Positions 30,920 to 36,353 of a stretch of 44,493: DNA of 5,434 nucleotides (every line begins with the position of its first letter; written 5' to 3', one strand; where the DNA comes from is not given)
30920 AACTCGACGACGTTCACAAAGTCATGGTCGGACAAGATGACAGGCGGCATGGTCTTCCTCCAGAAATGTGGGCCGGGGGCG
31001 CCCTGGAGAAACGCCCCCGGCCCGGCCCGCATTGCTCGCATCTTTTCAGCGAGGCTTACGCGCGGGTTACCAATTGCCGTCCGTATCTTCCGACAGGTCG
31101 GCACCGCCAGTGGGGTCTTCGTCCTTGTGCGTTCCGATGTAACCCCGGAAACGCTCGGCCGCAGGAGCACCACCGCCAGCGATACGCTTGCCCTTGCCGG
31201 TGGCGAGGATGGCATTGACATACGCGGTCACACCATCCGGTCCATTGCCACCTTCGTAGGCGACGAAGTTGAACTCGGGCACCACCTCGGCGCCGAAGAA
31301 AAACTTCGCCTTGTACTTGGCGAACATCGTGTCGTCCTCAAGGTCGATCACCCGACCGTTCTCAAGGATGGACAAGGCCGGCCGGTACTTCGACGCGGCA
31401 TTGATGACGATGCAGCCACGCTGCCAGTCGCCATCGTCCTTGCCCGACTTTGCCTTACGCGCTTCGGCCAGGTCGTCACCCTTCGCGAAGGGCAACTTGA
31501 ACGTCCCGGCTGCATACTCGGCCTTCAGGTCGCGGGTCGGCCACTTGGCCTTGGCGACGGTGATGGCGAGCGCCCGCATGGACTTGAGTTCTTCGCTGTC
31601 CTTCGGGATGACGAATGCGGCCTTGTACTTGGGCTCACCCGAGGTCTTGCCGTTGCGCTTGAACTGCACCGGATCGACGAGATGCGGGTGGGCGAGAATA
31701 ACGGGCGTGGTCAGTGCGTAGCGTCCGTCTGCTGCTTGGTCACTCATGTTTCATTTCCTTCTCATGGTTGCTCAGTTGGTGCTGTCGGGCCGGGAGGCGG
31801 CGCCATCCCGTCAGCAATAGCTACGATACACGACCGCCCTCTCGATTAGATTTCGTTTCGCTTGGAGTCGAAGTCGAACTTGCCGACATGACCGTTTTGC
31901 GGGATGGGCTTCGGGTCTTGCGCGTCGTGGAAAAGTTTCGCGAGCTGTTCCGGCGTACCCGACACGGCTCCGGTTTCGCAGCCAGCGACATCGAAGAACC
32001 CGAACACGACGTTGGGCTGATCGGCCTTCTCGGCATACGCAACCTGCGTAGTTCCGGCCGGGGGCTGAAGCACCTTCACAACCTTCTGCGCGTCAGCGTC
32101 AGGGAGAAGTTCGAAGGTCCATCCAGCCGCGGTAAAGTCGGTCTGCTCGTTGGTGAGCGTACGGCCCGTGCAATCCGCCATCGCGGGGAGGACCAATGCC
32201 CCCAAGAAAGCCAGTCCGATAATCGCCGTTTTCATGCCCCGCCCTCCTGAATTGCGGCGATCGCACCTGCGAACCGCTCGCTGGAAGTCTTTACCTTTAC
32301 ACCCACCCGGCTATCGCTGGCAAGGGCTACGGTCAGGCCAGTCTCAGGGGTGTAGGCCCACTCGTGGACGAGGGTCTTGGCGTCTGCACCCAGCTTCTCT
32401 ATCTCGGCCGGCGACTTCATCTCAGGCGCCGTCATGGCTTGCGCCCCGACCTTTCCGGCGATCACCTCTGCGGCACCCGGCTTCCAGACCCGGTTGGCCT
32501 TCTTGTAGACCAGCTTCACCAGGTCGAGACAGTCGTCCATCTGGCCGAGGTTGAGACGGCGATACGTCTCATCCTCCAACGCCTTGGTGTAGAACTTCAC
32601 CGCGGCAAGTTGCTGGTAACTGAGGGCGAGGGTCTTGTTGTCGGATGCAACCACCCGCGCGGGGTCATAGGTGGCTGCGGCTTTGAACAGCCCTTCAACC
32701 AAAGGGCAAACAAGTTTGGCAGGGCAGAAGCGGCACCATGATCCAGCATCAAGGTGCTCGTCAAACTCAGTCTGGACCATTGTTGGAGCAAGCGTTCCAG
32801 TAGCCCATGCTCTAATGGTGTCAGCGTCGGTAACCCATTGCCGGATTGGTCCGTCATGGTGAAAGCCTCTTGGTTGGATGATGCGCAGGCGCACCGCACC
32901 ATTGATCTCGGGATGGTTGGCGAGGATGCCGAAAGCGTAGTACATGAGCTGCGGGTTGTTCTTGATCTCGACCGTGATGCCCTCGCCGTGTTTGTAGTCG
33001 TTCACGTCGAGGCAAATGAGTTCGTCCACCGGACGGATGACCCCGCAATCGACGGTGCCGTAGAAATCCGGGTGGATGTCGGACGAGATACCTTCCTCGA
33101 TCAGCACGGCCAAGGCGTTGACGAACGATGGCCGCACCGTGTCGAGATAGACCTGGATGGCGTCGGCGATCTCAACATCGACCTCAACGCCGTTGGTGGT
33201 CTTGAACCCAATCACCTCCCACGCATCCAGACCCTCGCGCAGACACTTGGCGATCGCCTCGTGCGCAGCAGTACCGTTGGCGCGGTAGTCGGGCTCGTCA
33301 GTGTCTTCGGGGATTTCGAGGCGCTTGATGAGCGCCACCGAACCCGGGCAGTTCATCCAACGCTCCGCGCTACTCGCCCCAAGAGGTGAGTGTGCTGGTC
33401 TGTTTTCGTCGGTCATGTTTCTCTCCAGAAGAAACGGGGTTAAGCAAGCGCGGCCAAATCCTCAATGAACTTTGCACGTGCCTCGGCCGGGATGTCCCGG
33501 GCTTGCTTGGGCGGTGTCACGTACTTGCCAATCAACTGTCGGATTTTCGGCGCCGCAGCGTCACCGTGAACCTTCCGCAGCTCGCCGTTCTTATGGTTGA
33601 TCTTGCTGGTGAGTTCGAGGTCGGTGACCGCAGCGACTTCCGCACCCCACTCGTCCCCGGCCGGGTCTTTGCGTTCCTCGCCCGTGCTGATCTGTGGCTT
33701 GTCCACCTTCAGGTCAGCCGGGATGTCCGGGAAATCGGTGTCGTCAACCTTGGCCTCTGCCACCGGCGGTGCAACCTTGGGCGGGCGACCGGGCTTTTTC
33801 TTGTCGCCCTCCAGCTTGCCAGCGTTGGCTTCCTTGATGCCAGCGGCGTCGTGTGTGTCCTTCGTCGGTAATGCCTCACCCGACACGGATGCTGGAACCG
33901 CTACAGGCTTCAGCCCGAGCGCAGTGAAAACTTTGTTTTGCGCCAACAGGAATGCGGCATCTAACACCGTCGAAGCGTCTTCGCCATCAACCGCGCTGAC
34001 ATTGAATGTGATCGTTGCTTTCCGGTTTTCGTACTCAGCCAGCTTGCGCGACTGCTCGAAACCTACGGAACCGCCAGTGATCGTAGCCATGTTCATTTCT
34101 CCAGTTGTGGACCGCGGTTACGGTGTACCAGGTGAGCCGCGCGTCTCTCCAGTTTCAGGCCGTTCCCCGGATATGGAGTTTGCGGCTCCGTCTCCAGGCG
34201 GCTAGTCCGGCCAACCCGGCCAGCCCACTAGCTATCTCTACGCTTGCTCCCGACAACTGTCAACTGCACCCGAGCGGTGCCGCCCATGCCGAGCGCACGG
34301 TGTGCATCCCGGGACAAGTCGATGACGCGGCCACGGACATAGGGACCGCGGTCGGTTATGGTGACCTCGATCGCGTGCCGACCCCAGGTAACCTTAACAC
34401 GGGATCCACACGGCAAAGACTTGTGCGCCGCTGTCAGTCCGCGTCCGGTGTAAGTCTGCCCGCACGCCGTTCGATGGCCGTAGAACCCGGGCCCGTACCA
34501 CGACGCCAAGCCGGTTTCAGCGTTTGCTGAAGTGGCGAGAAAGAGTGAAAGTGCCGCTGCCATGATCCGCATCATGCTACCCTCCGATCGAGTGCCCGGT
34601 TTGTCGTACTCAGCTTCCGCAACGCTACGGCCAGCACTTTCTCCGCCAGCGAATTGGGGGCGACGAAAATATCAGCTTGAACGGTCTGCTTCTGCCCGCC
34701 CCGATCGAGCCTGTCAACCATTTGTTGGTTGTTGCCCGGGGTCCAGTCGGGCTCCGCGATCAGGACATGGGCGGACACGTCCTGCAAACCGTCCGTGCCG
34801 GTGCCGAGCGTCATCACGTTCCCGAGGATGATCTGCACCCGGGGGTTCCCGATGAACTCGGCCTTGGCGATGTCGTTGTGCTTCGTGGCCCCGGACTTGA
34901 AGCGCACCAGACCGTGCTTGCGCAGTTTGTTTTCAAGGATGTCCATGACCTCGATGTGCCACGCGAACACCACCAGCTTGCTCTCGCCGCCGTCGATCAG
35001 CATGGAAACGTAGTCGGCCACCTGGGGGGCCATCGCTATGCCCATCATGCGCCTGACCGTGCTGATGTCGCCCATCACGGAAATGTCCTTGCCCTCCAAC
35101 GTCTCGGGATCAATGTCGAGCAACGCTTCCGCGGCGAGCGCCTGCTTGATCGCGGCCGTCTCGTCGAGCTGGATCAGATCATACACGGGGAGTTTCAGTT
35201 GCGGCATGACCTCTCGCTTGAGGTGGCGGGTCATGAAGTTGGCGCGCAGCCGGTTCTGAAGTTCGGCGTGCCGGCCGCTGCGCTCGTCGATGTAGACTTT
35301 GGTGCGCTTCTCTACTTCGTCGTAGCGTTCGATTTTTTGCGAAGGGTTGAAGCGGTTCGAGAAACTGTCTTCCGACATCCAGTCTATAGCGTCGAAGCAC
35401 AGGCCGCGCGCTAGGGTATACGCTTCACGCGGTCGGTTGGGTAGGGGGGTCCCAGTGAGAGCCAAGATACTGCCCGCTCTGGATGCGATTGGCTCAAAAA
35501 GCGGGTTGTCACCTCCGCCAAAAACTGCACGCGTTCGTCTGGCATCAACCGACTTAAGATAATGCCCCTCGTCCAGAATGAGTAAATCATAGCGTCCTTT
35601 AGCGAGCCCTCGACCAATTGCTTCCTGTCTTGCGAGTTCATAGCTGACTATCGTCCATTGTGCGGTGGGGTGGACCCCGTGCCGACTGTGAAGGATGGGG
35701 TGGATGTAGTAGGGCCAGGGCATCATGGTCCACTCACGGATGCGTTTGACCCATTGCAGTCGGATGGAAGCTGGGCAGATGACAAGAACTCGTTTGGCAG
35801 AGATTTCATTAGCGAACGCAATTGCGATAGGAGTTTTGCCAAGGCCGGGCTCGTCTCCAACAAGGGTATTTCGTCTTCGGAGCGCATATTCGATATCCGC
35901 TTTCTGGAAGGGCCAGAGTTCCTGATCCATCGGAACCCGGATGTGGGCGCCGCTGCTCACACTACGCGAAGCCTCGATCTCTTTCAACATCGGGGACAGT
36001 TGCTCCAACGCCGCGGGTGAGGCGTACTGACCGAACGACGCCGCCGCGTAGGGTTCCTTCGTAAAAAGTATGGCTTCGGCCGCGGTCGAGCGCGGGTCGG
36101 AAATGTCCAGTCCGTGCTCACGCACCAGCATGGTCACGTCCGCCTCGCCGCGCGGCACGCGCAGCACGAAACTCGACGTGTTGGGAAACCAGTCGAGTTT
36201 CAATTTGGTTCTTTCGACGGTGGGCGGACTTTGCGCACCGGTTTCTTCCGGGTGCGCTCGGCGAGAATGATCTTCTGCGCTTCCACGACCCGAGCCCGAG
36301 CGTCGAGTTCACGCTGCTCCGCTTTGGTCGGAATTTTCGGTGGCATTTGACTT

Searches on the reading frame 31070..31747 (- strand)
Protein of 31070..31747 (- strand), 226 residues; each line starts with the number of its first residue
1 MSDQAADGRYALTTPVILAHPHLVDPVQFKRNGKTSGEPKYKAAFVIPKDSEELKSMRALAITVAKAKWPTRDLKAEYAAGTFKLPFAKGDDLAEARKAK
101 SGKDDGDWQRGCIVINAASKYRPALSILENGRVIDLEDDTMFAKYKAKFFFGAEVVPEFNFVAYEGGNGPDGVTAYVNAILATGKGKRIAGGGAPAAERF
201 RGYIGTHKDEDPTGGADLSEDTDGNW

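Call 25: search_protein_families(library=pfam, max_evalue=0.01, proteins=[window:31070-31747:-])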
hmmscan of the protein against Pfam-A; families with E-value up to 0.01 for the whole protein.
window:31070-31747:- (226 aa): 1 family
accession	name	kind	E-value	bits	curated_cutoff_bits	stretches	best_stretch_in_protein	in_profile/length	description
PF10991.15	Enc34_ssDNA-bd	-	6.5e-14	52.4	26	1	14-207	6-170/176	Enterobacter phage Enc34, ssDNA-binding protein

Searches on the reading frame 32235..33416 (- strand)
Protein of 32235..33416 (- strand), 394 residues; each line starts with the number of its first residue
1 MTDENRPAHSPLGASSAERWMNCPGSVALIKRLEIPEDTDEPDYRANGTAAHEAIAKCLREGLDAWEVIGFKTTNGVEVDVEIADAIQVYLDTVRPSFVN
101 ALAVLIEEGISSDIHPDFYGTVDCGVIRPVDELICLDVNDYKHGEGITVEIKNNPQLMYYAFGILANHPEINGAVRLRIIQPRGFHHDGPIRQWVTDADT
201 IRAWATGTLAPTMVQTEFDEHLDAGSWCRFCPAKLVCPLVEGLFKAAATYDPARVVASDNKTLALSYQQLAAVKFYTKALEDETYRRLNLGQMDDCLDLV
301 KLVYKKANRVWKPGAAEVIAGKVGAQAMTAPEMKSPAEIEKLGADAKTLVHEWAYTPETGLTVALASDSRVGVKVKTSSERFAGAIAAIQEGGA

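Call 25: search_protein_families(library=pfam, max_evalue=0.01, proteins=[window:32235-33416:-])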
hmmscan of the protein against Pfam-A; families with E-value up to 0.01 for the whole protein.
window:32235-33416:- (394 aa): 2 families
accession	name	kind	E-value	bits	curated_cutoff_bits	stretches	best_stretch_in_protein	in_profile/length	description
PF10926.14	DUF2800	-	1.2e-48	166.7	21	1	9-370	1-367/368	Protein of unknown function (DUF2800)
PF12705.13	PDDEXK_1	-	5.4e-07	30.2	22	1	14-238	4-247/247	PD-(D/E)XK nuclease superfamily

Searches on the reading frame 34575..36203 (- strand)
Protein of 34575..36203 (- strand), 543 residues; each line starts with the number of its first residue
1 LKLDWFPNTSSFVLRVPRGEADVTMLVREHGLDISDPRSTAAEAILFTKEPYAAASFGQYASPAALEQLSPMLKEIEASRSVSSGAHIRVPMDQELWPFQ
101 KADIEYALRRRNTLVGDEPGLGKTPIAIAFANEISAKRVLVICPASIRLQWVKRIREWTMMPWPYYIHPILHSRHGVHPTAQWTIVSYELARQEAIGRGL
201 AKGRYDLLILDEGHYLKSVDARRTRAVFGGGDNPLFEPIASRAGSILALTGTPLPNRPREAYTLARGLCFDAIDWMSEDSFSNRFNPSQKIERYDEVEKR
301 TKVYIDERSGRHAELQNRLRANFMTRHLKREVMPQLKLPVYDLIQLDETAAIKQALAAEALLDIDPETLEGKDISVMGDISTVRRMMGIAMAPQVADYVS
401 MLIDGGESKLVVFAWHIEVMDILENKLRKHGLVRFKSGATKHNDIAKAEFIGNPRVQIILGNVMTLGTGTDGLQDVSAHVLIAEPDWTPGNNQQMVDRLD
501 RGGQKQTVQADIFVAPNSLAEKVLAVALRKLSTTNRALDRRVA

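Call 25: search_protein_families(library=pfam, max_evalue=0.01, proteins=[window:34575-36203:-])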
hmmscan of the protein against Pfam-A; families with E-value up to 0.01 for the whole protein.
window:34575-36203:- (543 aa): 3 families
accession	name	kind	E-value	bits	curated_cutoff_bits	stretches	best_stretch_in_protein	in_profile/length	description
PF00176.29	SNF2-rel_dom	-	5.5e-17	62.2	24.9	1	110-339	17-232/290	SNF2-related domain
PF04851.21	ResIII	-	8.5e-06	26.2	22.5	1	109-219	22-140/164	Type III restriction enzyme, res subunit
PF00270.35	DEAD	-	0.0036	17.5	26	0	98-219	2-132/167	DEAD/DEAH box helicase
